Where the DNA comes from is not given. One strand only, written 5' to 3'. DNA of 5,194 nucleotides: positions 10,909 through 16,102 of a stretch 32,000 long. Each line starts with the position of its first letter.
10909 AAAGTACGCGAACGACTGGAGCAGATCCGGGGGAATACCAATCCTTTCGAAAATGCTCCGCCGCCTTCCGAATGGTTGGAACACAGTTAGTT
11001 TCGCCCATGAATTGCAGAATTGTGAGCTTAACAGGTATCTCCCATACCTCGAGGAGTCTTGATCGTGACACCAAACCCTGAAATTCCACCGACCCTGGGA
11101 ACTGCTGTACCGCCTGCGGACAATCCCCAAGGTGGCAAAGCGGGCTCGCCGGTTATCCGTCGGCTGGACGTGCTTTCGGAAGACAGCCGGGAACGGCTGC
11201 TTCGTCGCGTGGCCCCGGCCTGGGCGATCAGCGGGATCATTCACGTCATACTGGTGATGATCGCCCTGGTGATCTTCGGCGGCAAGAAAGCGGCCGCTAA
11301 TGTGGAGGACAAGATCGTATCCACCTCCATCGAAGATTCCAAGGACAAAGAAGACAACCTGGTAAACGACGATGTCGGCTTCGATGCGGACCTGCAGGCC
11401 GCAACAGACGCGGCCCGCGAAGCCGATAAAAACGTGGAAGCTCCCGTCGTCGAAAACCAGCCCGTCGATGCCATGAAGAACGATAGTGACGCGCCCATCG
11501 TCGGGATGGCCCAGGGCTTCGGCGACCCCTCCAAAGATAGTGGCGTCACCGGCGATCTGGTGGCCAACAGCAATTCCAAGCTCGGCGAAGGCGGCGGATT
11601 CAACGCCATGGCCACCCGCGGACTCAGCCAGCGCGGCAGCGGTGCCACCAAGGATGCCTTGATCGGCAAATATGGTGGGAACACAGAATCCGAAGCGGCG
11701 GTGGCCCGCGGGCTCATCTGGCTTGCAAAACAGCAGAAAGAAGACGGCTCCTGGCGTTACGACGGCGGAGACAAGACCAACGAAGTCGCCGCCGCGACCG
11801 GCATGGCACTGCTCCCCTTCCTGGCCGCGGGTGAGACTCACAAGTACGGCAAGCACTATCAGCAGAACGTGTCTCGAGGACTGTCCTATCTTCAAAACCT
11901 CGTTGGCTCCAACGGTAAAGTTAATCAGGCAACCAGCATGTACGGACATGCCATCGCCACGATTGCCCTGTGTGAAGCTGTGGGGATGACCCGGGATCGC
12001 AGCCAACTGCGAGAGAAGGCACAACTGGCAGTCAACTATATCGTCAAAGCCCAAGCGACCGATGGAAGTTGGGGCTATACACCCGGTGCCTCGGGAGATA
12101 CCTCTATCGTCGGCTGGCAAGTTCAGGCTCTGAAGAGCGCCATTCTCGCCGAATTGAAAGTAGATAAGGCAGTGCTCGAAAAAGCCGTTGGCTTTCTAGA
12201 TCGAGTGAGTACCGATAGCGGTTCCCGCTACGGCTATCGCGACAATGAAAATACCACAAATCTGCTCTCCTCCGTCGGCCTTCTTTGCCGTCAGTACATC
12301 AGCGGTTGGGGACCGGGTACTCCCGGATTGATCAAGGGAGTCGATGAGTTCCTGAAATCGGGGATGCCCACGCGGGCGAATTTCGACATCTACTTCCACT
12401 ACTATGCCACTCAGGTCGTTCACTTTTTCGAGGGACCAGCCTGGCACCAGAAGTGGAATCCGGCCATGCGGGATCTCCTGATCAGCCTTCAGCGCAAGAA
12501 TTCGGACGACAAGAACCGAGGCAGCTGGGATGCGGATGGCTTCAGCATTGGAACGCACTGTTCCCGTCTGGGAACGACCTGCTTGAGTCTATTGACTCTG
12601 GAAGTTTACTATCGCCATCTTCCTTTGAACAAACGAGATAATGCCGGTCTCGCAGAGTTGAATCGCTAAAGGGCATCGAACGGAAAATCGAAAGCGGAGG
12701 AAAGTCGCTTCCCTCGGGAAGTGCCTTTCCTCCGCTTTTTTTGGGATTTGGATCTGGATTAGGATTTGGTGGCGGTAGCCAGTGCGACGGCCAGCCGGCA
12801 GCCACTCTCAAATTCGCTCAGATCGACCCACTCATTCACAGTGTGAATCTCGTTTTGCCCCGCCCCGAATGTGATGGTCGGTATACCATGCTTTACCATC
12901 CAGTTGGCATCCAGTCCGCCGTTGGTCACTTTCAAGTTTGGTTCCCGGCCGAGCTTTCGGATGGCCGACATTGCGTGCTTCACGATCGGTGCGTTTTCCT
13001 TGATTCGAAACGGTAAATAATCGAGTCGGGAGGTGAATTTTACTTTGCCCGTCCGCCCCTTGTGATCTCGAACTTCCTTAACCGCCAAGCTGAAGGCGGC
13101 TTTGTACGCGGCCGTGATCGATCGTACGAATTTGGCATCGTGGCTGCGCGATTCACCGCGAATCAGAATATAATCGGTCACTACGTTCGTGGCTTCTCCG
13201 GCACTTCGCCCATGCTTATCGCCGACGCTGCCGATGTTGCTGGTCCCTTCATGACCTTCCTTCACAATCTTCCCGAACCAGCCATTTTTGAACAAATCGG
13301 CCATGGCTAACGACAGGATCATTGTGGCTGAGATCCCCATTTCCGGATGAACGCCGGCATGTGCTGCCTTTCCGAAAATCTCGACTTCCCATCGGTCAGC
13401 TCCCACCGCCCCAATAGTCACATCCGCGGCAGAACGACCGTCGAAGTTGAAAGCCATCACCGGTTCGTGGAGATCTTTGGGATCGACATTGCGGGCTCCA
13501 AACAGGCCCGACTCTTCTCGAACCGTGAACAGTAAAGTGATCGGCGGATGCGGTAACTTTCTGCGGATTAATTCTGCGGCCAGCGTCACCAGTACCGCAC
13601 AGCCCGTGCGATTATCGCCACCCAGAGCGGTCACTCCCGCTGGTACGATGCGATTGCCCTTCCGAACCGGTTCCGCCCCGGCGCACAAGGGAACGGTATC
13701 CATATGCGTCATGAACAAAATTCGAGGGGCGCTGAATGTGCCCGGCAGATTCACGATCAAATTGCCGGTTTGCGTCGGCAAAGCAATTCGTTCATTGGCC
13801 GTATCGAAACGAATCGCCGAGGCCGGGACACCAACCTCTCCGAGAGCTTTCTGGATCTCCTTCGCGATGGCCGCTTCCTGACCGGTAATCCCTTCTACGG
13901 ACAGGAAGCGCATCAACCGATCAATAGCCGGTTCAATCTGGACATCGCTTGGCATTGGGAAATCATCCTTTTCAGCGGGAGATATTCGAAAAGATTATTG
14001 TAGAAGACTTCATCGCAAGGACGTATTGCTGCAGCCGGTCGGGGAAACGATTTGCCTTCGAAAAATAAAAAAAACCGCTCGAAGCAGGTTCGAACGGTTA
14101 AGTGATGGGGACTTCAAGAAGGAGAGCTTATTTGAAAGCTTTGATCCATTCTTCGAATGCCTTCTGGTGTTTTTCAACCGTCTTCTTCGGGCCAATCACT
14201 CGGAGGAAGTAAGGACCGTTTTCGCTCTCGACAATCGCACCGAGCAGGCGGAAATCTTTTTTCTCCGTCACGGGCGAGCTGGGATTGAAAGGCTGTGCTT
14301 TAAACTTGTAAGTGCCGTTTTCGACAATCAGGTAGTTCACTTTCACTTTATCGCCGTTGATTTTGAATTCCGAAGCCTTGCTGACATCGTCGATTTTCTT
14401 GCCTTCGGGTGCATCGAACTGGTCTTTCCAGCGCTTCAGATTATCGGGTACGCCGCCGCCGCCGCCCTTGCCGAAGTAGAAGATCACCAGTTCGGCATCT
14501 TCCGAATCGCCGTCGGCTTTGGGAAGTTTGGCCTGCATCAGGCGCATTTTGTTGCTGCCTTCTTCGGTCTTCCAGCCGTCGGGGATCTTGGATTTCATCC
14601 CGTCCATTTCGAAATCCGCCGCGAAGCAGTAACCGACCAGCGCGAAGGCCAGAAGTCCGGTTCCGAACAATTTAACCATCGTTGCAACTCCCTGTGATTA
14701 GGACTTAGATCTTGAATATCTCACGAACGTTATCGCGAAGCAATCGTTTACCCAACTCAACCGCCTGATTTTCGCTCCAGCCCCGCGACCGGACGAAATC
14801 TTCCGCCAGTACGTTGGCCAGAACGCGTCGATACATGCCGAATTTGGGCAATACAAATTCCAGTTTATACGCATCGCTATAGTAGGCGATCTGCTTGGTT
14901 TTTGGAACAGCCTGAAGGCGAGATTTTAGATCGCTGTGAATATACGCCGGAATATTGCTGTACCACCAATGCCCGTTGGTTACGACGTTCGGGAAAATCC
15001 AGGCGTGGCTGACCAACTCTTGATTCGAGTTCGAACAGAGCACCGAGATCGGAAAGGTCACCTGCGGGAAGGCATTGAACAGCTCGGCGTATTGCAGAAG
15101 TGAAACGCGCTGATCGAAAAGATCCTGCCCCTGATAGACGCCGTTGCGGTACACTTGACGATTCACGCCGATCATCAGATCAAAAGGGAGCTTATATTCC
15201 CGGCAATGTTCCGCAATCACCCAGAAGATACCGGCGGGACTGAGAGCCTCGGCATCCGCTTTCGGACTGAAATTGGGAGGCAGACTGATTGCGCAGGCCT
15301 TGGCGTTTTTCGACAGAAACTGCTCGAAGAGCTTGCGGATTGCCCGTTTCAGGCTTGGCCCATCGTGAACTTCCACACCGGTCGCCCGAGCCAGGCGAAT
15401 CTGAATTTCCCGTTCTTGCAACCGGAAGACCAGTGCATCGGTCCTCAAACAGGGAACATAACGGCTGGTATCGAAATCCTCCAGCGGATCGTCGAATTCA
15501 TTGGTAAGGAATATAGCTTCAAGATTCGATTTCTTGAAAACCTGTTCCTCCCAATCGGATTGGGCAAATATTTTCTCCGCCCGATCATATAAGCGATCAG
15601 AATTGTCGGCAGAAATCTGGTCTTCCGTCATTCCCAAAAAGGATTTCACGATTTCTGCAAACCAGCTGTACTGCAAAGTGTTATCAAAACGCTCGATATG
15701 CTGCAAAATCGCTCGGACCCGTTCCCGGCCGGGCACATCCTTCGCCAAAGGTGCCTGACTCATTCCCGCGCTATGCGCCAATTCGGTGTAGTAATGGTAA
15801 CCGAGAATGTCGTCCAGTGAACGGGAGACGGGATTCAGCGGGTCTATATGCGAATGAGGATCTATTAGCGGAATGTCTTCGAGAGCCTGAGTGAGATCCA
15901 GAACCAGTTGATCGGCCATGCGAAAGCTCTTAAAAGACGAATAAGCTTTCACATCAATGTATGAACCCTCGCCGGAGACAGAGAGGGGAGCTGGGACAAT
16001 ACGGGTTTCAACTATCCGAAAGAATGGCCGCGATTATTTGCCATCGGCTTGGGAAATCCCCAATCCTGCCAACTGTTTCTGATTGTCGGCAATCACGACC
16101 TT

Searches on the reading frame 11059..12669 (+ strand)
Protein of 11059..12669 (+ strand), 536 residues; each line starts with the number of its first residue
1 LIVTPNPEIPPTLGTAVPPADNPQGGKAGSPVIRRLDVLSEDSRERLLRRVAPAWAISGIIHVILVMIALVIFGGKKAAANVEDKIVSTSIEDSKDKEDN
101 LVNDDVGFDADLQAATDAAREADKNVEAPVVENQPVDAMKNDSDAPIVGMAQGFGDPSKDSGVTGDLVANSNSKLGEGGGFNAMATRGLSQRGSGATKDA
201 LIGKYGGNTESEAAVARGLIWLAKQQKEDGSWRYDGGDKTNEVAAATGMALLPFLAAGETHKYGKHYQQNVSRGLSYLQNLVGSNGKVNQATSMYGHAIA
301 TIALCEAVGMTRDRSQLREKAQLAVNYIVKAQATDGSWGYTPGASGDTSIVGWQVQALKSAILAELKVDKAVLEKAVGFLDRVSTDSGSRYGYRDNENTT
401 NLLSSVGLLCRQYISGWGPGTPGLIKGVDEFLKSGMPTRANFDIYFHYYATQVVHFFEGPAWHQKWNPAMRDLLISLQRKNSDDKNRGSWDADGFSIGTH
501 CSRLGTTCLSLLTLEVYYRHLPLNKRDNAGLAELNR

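Call 10: search_protein_families(library=pfam, proteins=[window:11059-12669:+], max_evalue=0.001)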
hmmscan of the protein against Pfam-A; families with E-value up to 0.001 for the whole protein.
window:11059-12669:+ (536 aa): 2 families
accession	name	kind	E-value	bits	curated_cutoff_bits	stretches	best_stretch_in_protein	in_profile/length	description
PF13243.12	SQHop_cyclase_C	-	1.7e-07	31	26.1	0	181-233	233-285/319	Squalene-hopene cyclase C-terminal domain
PF00432.27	Prenyltrans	-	0.00099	19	26.5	0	219-346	56-175/304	Prenyltransferase alpha-alpha toroid domain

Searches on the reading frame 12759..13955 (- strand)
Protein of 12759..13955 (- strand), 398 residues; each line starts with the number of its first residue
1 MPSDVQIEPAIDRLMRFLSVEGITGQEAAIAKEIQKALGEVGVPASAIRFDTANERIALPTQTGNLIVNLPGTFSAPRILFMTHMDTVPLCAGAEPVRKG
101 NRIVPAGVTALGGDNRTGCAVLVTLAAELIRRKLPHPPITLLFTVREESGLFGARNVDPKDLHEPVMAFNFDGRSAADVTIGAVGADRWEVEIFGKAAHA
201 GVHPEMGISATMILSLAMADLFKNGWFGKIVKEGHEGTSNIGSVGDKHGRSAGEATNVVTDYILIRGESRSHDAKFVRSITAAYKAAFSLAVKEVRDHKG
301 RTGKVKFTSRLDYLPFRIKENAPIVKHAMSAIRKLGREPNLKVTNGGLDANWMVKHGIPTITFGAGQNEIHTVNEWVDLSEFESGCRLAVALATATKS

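Call 9: search_protein_families(library=pfam, proteins=[window:12759-13955:-], max_evalue=0.001)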
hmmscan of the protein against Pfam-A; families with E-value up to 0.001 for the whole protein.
window:12759-13955:- (398 aa): 4 families
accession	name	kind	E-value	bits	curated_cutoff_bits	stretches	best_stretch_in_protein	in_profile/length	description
PF01546.33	Peptidase_M20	-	2.2e-21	77.2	24.6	1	80-393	1-204/206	Peptidase family M20/M25/M40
PF05343.19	Peptidase_M42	-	7.4e-14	51.9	23.2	1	113-160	133-179/292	M42 glutamyl aminopeptidase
PF04389.22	Peptidase_M28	-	6.7e-10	39.4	21.3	1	65-199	1-122/193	Peptidase family M28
PF07687.19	M20_dimer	-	0.00017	22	21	1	182-262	2-73/107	Peptidase dimerisation domain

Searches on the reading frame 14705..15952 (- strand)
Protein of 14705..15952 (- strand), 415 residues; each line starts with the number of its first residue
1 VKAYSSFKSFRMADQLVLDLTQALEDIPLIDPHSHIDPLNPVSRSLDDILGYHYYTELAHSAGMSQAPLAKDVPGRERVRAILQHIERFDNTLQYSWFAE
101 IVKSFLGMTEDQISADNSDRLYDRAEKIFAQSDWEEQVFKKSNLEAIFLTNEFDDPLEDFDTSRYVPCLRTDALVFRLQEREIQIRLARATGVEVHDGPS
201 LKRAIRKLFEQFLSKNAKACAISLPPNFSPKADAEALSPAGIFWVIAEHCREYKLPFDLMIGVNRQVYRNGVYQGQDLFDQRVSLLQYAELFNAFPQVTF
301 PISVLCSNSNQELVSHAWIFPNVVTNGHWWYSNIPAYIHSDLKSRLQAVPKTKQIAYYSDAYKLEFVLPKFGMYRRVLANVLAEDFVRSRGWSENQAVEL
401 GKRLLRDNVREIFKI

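Call 9: search_protein_families(library=pfam, proteins=[window:14705-15952:-], max_evalue=0.001)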
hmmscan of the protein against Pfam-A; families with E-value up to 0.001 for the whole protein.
window:14705-15952:- (415 aa): 1 family
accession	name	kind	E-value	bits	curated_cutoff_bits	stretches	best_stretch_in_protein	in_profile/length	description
PF02614.20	UxaC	-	4.2e-08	32.9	25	1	22-161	22-164/464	Glucuronate isomerase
